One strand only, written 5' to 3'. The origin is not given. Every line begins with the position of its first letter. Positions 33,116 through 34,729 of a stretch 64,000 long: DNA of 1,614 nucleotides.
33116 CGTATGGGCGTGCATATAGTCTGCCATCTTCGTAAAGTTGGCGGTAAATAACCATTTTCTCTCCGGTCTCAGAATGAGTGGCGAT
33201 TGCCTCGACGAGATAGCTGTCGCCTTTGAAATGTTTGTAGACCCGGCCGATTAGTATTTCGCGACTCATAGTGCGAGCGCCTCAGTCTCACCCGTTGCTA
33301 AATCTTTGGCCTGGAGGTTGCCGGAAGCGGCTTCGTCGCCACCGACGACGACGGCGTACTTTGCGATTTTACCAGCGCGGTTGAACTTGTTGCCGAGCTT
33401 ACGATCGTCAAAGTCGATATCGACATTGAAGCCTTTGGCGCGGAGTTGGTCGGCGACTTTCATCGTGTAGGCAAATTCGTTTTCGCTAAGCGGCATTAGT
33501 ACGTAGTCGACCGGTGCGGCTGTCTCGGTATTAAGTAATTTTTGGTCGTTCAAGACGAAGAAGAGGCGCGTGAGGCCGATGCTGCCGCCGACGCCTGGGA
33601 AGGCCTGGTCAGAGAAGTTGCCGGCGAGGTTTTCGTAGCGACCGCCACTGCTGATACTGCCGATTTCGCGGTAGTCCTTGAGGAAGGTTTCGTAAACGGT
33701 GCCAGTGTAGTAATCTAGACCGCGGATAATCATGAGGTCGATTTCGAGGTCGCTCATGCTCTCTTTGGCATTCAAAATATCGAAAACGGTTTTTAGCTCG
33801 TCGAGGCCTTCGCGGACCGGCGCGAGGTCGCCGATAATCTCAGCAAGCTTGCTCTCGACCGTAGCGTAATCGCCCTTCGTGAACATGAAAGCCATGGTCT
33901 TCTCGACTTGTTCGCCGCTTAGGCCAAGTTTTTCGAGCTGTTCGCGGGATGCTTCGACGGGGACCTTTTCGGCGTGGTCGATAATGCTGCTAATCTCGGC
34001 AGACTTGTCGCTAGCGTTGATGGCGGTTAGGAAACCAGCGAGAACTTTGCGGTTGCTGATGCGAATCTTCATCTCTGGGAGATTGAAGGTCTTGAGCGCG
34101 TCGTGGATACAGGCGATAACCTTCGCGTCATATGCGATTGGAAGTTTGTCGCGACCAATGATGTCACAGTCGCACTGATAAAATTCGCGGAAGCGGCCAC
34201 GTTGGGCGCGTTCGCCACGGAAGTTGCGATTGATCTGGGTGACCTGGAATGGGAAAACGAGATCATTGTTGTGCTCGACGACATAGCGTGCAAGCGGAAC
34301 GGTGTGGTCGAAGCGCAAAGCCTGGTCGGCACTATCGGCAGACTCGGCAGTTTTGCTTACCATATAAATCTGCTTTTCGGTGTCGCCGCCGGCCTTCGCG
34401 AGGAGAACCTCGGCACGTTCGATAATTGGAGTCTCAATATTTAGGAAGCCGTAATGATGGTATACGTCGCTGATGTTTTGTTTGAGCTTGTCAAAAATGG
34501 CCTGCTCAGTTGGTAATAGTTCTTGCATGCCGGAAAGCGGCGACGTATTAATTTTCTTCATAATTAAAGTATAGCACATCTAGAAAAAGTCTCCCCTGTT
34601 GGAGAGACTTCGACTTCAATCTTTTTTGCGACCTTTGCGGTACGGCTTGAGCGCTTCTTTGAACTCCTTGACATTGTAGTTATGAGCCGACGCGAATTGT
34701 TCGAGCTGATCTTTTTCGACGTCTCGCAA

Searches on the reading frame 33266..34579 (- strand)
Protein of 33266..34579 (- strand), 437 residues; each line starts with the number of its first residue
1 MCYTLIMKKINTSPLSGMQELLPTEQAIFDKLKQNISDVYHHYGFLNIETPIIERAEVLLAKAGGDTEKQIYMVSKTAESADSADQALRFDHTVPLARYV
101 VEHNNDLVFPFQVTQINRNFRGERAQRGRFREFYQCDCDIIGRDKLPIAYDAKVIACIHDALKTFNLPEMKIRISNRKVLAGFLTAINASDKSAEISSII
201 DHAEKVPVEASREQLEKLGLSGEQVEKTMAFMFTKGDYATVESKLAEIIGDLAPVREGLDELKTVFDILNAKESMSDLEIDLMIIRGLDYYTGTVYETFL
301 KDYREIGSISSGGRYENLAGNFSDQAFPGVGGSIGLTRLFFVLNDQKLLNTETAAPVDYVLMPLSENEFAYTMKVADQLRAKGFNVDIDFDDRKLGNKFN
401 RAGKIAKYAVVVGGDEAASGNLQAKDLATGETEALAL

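Call 18: search_protein_families(library=pfam, proteins=[window:33266-34579:-], max_evalue=0.00001)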
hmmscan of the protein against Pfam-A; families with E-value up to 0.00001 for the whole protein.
window:33266-34579:- (437 aa): 3 families
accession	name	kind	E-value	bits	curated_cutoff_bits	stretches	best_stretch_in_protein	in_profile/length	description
PF13393.11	tRNA-synt_His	-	3.9e-37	128.6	25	1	17-339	1-308/308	Histidyl-tRNA synthetase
PF03129.25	HGTP_anticodon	-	2.9e-12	47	21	1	360-436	3-83/94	Anticodon binding domain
PF00587.30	tRNA-synt_2b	-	7.3e-08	33.1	29.3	1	83-322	8-149/179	tRNA synthetase class II core domain (G, H, P, S and T)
